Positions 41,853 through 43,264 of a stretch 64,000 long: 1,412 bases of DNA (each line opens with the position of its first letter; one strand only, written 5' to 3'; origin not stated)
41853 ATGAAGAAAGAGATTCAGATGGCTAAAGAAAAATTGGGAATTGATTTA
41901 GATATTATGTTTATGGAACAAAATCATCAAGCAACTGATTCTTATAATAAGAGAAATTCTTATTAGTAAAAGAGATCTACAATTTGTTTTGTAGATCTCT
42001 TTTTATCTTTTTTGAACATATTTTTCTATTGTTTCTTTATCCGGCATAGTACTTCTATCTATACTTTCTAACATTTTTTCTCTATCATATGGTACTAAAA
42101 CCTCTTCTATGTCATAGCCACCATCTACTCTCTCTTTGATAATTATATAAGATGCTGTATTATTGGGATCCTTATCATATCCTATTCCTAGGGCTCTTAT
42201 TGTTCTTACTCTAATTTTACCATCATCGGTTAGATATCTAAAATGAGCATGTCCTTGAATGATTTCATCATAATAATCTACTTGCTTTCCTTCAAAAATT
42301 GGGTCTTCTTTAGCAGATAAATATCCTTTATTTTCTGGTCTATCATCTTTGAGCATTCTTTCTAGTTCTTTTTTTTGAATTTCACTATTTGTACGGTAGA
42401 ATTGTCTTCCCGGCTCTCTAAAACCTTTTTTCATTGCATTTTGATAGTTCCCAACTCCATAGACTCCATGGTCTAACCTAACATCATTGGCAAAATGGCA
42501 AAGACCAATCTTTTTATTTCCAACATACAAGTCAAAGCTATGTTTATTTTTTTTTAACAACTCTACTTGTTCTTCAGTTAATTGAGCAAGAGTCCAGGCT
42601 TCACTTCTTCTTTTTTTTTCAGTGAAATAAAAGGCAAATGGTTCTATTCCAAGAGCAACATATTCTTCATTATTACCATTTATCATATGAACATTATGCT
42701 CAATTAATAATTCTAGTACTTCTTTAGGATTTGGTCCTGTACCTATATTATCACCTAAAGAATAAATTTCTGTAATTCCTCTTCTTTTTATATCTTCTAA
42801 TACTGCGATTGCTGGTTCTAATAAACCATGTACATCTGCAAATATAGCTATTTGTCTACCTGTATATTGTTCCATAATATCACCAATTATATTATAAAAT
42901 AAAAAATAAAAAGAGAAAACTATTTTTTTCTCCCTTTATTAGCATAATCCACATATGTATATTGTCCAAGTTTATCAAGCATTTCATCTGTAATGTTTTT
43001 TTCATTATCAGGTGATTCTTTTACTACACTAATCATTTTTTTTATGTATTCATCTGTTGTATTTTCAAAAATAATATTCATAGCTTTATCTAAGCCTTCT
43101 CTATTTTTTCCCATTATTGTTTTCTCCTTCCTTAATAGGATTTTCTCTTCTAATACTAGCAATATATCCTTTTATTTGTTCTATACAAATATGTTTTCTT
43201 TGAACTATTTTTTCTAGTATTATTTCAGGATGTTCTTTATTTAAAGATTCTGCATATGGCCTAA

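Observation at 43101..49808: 2235-aa cytoplasmic giant: helical repeat arrays ending in a type-II PI4-kinase-like catalytic core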

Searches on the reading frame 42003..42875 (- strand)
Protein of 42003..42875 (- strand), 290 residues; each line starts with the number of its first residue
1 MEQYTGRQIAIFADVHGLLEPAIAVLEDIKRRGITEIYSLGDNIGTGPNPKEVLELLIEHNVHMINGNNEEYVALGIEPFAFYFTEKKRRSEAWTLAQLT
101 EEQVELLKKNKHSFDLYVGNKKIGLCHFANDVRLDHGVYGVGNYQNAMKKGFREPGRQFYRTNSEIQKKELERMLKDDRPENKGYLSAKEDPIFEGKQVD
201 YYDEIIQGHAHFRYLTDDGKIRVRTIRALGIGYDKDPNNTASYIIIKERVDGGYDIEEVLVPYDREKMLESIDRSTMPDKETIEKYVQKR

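Call 9: search_protein_families(library=pfam, proteins=[window:42003-42875:-], max_evalue=0.001)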
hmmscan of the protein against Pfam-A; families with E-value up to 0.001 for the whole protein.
window:42003-42875:- (290 aa): 2 families
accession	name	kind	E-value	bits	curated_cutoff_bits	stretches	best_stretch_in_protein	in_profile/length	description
PF12850.12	Metallophos_2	-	9.7e-09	35.8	27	1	8-133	2-91/154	Calcineurin-like phosphoesterase superfamily domain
PF00149.33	Metallophos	-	1.9e-08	35.4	21.5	1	9-182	3-159/191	Calcineurin-like phosphoesterase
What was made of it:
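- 42003..42875 (-): 290-aa calcineurin-like metallophosphoesterase; last gene of the apparent operon. Pfam Metallophos and Metallophos_2 (call 9).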

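Call 93: search_solved_structures(query=window:42003-42875:-, max_evalue=0.01)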
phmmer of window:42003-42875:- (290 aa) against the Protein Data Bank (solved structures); distinct sequences matched with E-value up to 0.01: 2.
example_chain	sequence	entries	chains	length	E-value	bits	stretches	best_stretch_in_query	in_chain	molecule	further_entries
3rqz_A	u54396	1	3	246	6.7e-07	32.5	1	8-108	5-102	Metallophosphoesterase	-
3qfm_A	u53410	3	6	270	7.2e-05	25.9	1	8-133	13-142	Putative uncharacterized protein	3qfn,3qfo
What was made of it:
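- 42003..42875 (-): PDB 3rqz and 3qfm (call 93).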

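Call 97: search_protein_families(library=padloc, proteins=[window:42003-42875:-], max_evalue=0.01)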
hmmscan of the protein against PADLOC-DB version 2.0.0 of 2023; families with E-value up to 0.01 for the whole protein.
window:42003-42875:- (290 aa): 0 families

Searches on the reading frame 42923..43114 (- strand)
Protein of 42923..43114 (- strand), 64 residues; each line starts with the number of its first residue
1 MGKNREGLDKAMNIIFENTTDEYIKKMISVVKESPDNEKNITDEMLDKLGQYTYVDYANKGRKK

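Call 58: search_protein_families(library=phrogs, proteins=[window:42923-43114:-], max_evalue=0.01)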
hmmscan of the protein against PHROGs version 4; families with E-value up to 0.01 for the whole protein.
window:42923-43114:- (64 aa): 1 family
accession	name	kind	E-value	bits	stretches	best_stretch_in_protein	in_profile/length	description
phrog_2550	-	unknown function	0.0039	18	1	14-58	15-59/92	-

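Call 97: search_protein_families(library=padloc, proteins=[window:42923-43114:-], max_evalue=0.01)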
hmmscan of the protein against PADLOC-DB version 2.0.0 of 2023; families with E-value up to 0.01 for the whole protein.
window:42923-43114:- (64 aa): 1 family
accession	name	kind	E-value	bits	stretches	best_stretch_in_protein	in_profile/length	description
PDLC00383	SduA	-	0.0045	14.1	1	8-48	9-49/408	DUF4263 domain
